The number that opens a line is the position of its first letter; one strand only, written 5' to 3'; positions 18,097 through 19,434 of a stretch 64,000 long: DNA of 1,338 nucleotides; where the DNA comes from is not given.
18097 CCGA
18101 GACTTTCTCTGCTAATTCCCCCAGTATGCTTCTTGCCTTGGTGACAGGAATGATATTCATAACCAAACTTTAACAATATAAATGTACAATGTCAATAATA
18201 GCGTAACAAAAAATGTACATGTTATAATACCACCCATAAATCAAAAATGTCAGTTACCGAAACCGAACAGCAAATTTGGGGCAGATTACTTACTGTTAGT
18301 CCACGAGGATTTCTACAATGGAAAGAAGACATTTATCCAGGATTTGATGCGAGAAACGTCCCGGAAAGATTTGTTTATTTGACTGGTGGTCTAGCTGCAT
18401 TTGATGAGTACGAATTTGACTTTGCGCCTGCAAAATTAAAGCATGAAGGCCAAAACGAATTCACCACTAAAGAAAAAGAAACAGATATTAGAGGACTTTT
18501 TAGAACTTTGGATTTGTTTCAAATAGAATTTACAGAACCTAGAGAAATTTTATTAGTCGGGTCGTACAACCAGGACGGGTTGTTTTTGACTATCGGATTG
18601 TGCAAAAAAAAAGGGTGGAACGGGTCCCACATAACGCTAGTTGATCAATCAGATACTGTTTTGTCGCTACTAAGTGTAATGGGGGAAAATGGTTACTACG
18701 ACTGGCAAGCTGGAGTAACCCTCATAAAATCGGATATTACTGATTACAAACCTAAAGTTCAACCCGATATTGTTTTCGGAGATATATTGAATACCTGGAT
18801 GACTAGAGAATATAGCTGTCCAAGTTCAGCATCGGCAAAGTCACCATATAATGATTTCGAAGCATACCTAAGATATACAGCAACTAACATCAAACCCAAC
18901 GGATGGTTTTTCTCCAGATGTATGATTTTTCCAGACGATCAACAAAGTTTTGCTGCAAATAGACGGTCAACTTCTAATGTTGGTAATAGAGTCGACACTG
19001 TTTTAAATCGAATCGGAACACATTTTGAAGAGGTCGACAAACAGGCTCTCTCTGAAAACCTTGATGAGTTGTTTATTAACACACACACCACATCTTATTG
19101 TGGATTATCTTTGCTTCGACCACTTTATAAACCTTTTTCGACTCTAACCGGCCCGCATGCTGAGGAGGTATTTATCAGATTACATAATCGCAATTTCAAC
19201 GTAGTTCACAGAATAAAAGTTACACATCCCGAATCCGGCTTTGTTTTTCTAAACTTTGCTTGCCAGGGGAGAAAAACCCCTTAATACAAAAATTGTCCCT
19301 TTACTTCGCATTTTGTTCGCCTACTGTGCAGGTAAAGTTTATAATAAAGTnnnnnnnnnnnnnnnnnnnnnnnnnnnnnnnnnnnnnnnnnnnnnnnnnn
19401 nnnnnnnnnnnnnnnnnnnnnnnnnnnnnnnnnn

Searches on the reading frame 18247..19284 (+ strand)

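Call 7: search_protein_families(library=pfam, proteins=[window:18247-19284:+], max_evalue=0.1)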
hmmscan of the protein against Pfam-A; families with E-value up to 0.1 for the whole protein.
window:18247-19284:+ (345 aa): 1 family
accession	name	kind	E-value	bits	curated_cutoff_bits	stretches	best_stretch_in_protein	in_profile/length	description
PF05185.22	PRMT5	-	0.06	13.6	22.9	1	129-189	94-151/171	PRMT5 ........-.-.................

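Call 44: search_protein_families(library=ncbifam, proteins=[window:18247-19284:+], max_evalue=0.1)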
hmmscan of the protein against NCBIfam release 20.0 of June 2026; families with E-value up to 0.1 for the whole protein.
window:18247-19284:+ (345 aa): 0 families

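Call 45: search_protein_families(library=padloc, proteins=[window:18247-19284:+], max_evalue=0.01)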
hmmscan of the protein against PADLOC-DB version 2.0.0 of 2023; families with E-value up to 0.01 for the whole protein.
window:18247-19284:+ (345 aa): 0 families
